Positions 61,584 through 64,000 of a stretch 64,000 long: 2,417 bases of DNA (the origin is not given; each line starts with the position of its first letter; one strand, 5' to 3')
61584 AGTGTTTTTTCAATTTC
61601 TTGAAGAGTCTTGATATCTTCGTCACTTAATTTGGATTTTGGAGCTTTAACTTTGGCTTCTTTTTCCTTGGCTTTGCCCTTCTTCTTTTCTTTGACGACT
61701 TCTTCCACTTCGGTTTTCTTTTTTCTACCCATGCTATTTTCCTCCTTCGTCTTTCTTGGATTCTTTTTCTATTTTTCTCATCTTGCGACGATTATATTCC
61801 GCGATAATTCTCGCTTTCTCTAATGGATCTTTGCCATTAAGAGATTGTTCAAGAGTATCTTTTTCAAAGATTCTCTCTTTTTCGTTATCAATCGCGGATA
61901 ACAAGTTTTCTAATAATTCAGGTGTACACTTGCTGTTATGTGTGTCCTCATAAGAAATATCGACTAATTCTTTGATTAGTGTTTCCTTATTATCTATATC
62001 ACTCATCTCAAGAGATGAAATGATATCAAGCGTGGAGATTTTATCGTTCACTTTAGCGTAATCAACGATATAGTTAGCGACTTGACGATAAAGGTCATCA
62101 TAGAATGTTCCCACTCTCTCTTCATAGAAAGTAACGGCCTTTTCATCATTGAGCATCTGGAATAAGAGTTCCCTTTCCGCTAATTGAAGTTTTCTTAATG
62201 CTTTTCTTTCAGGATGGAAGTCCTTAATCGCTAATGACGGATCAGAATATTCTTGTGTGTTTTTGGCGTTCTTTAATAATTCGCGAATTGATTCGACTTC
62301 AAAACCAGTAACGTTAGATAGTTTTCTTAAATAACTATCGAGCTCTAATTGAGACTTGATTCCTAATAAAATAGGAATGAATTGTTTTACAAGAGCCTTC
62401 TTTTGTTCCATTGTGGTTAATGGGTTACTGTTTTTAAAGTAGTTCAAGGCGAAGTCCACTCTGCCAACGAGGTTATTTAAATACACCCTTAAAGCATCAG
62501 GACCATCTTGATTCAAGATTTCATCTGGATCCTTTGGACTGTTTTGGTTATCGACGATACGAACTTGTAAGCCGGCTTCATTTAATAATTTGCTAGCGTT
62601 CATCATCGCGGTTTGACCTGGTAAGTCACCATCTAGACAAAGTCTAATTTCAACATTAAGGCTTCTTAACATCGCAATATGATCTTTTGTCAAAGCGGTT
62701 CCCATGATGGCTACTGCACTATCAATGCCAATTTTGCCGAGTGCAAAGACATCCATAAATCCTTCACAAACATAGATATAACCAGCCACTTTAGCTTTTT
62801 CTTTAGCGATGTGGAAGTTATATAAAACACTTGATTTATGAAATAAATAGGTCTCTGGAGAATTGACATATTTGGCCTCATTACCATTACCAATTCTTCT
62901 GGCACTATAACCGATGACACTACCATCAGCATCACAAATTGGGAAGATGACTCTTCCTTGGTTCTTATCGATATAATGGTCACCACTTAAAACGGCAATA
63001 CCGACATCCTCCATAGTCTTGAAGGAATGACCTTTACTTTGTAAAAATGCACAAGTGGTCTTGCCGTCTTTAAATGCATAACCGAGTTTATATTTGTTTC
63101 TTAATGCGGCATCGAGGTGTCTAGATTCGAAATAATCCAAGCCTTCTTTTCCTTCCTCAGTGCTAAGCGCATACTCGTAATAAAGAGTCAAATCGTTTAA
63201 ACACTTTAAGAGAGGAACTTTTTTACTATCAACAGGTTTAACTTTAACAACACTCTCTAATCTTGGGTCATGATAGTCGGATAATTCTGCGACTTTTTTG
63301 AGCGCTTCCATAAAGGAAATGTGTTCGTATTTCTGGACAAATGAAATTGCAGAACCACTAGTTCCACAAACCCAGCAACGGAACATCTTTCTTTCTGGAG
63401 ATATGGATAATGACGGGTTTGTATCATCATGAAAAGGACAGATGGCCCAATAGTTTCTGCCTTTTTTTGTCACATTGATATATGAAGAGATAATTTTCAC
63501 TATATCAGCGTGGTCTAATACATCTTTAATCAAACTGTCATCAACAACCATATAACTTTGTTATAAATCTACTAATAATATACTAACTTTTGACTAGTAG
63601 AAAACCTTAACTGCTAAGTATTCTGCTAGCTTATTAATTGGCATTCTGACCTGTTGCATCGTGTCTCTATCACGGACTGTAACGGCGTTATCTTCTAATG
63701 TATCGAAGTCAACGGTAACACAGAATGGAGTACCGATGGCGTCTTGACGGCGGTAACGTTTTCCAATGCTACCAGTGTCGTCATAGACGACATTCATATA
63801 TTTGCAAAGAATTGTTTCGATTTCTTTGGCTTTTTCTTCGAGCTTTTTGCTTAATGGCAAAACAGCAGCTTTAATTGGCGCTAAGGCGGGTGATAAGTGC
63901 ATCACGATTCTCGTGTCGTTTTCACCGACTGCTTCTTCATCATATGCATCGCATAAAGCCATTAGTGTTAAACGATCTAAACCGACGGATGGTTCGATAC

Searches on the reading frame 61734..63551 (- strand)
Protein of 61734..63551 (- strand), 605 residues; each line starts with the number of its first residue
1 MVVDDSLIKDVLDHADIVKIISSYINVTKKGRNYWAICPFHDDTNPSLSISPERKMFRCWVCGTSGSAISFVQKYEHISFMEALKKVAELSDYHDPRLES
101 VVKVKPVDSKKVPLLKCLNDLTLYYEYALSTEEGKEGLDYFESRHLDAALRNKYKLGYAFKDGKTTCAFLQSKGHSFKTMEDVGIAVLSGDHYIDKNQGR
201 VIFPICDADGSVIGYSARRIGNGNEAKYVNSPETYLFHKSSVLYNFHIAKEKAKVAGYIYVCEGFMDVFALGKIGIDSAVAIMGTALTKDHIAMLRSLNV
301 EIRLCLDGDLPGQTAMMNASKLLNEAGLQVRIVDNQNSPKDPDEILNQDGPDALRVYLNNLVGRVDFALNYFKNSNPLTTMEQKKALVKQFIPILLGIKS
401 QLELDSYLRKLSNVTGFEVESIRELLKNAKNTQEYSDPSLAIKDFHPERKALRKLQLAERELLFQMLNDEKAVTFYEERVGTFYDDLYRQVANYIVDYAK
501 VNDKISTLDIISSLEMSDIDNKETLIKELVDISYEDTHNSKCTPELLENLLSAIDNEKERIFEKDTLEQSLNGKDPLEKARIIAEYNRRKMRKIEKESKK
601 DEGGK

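Call 12: search_protein_families(library=pfam, proteins=[window:61734-63551:-])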
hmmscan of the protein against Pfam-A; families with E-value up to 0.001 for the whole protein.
window:61734-63551:- (605 aa): 7 families
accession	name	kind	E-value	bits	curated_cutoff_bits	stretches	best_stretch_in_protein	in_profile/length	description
PF08275.17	DNAG_N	-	5.5e-33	114.2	26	1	124-250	1-128/128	DNA primase catalytic core, N-terminal domain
PF01807.25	Zn_ribbon_DnaG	-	9.4e-31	106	24.9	1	5-92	3-90/98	CHC2 zinc finger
PF13155.12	Toprim_2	-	2.5e-19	69.9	22.1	1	260-346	1-88/88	Toprim-like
PF13662.12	Toprim_4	-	1.4e-17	64.1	25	1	258-333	2-84/85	Toprim domain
PF10410.14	DnaB_bind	-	3e-10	40.6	20.6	1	366-419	2-55/56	DnaB-helicase binding domain of primase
PF01751.28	Toprim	-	1.2e-08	35.4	23.1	1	259-333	2-94/96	Toprim domain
PF13362.12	Toprim_3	-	1.2e-06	29.3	27.2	1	259-352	2-95/95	Toprim domain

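Call 83: find_homologous_proteins(query=window:61734-63551:-, max_evalue=1e-100)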
Query window:61734-63551:- (605 aa): 1291 proteins with E <= 1e-100 among 8000 candidates; the best 120 are listed.
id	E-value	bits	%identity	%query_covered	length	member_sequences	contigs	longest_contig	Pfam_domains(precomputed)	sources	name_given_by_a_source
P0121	0.0e+0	1354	100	100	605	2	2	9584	PF08275.18,PF13155.13,PF01807.26,PF13662.13,PF10410.15,PF01751.29,PF13362.13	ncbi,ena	-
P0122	0.0e+0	1238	90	98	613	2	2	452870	PF08275.18,PF13155.13,PF01807.26,PF13662.13,PF10410.15,PF01751.29,PF13362.13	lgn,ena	-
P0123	0.0e+0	1188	85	100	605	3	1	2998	PF08275.18,PF13155.13,PF01807.26,PF13662.13,PF10410.15,PF01751.29,PF13362.13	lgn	-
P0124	0.0e+0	1182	85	100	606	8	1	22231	PF08275.18,PF13155.13,PF01807.26,PF13662.13,PF10410.15,PF01751.29,PF13362.13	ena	-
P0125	0.0e+0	1173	84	100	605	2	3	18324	PF08275.18,PF13155.13,PF01807.26,PF13662.13,PF10410.15,PF01751.29,PF13362.13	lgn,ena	-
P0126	0.0e+0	1168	84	100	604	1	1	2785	PF08275.18,PF13155.13,PF01807.26,PF13662.13,PF10410.15,PF01751.29,PF13362.13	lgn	-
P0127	0.0e+0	1141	82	100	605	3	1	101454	PF08275.18,PF13155.13,PF01807.26,PF13662.13,PF10410.15,PF01751.29,PF13362.13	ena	-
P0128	0.0e+0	1138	81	100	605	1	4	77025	PF08275.18,PF13155.13,PF01807.26,PF13662.13,PF10410.15,PF01751.29,PF13362.13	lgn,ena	-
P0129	0.0e+0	1138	81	100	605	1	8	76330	PF08275.18,PF13155.13,PF01807.26,PF13662.13,PF10410.15,PF01751.29,PF13362.13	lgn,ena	-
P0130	0.0e+0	1137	82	100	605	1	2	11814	PF08275.18,PF13155.13,PF01807.26,PF13662.13,PF10410.15,PF01751.29,PF13362.13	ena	-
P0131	0.0e+0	1134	82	100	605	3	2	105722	PF08275.18,PF13155.13,PF01807.26,PF13662.13,PF10410.15,PF01751.29,PF13362.13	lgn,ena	-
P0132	0.0e+0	1130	81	100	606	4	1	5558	PF08275.18,PF13155.13,PF01807.26,PF13662.13,PF10410.15,PF01751.29,PF13362.13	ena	-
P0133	0.0e+0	1126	83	99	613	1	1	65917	PF08275.18,PF13155.13,PF01807.26,PF13662.13,PF10410.15,PF01751.29,PF13362.13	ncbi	-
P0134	0.0e+0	1124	81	100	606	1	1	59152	PF08275.18,PF13155.13,PF01807.26,PF13662.13,PF10410.15,PF01751.29,PF13362.13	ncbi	-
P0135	0.0e+0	1119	80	100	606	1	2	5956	PF08275.18,PF13155.13,PF01807.26,PF13662.13,PF10410.15,PF01751.29,PF13362.13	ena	-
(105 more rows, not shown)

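Call 84: find_encoding_contigs(protein=P0122, flank=10000, max_places=3)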
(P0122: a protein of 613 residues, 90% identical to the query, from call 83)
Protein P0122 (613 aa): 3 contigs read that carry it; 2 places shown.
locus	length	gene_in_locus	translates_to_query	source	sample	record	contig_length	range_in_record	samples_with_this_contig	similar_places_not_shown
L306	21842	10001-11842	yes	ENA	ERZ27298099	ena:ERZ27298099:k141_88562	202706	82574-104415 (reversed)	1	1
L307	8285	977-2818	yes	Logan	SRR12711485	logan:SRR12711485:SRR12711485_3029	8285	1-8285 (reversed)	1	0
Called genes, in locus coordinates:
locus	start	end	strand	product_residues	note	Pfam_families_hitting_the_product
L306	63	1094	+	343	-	PF01628:HrcA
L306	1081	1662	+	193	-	PF01025:GrpE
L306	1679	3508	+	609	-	PF00012:HSP70, PF06723:MreB_Mbl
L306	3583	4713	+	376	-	PF00226:DnaJ, PF01556:DnaJ_C, PF00684:DnaJ_CXXCXGXG, PF27659:CHP02642 (faint)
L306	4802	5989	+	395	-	PF03412:Peptidase_C39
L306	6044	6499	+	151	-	PF02130:YbeY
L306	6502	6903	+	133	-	PF00383:dCMP_cyt_deam_1, PF08211:dCMP_cyt_deam_2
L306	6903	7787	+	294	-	PF00071:Ras (weak), PF00350:Dynamin_N (faint), PF01926:MMR_HSR1, PF02421:FeoB_N, PF03193:RsgA_GTPase (faint), PF04548:AIG1 (faint), PF00009:GTP_EFTU, PF07650:KH_2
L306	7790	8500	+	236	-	PF11967:RecO_N (weak), PF02565:RecO_C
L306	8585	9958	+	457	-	PF28494:GlyRS_ins_1 (weak), PF00587:tRNA-synt_2b, PF03129:HGTP_anticodon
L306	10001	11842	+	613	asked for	PF01807:Zn_ribbon_DnaG, PF08275:DNAG_N, PF01751:Toprim, PF13155:Toprim_2, PF13362:Toprim_3 (weak), PF13662:Toprim_4, PF10410:DnaB_bind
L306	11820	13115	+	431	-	PF03979:Sigma70_r1_1, PF00140:Sigma70_r1_2, PF04542:Sigma70_r2, PF04539:Sigma70_r3, PF04545:Sigma70_r4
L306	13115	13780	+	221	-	PF12847:Methyltransf_18, PF04816:TrmK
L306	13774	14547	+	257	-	PF01784:DUF34_NIF3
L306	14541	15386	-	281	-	PF02401:LYTB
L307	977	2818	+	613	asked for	PF01807:Zn_ribbon_DnaG, PF08275:DNAG_N, PF01751:Toprim, PF13155:Toprim_2, PF13362:Toprim_3 (weak), PF13662:Toprim_4, PF10410:DnaB_bind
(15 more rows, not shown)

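Call 85: find_encoding_contigs(protein=P0131, flank=10000, max_places=3)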
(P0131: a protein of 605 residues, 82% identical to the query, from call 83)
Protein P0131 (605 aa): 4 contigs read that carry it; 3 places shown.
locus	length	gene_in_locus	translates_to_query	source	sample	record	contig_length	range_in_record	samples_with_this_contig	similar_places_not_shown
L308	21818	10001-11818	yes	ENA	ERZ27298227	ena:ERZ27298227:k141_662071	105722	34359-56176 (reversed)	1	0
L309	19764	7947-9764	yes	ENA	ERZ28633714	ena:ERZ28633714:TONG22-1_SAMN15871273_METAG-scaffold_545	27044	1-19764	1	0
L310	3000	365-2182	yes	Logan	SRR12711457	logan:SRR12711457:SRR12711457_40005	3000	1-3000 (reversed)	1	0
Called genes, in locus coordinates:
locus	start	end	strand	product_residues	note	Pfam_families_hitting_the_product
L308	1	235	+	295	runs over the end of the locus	PF02899:Phage_int_SAM_1, PF13495:Phage_int_SAM_4 (weak), PF00589:Phage_integrase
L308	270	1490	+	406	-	PF01676:Metalloenzyme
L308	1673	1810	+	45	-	-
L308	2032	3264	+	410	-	PF03412:Peptidase_C39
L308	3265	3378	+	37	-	-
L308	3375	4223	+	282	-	PF04991:LicD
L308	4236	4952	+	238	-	PF00483:NTP_transferase (weak), PF01128:IspD, PF02348:CTP_transf_3 (weak), PF12804:NTP_transf_3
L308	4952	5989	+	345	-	PF08240:ADH_N, PF00107:ADH_zinc_N (weak)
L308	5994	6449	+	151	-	PF02130:YbeY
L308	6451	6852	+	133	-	PF00383:dCMP_cyt_deam_1, PF08211:dCMP_cyt_deam_2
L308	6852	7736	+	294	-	PF00009:GTP_EFTU (weak), PF00350:Dynamin_N (faint), PF01926:MMR_HSR1, PF02421:FeoB_N, PF04548:AIG1 (faint), PF07650:KH_2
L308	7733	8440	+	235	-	PF11967:RecO_N (weak), PF02565:RecO_C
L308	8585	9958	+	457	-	PF28494:GlyRS_ins_1 (weak), PF00587:tRNA-synt_2b, PF03129:HGTP_anticodon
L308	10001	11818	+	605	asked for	PF01807:Zn_ribbon_DnaG, PF08275:DNAG_N, PF01751:Toprim, PF13155:Toprim_2, PF13362:Toprim_3, PF13662:Toprim_4, PF10410:DnaB_bind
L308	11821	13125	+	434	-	PF03979:Sigma70_r1_1, PF00140:Sigma70_r1_2, PF04542:Sigma70_r2, PF04539:Sigma70_r3, PF04545:Sigma70_r4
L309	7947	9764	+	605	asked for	PF01807:Zn_ribbon_DnaG, PF08275:DNAG_N, PF01751:Toprim, PF13155:Toprim_2, PF13362:Toprim_3, PF13662:Toprim_4, PF10410:DnaB_bind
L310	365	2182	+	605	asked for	PF01807:Zn_ribbon_DnaG, PF08275:DNAG_N, PF01751:Toprim, PF13155:Toprim_2, PF13362:Toprim_3, PF13662:Toprim_4, PF10410:DnaB_bind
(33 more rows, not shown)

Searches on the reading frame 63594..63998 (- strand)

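Call 51: search_protein_families(library=ncbifam, proteins=[window:63594-63998:-], max_evalue=0.00001)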
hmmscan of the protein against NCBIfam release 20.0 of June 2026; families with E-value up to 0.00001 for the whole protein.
window:63594-63998:- (134 aa): 7 families
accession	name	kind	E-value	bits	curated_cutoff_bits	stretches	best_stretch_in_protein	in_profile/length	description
NF003211.1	PRK04173.1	equivalog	3.4e-55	187.7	312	1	1-128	325-454/454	glycine--tRNA ligase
TIGR00389.1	glyS_dimeric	equivalog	4.7e-49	167.4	243.3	1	1-129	433-562/565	glycine--tRNA ligase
NF011484.0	PRK14894.1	equivalog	8.2e-35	119.9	1050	1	28-131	421-536/539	glycine--tRNA ligase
NF008979.1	PRK12325.1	exception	1.7e-08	33.8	550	1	37-128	340-436/437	proline--tRNA ligase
NF003068.0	PRK03991.1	equivalog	7.2e-08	31.2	484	1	30-129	488-589/613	threonine--tRNA ligase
TIGR00408.1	proS_fam_I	equivalog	3.4e-07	29.6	437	1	35-129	276-378/475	proline--tRNA ligase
TIGR00418.1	thrS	equivalog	1e-06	28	383.65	1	39-129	470-562/565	threonine--tRNA ligase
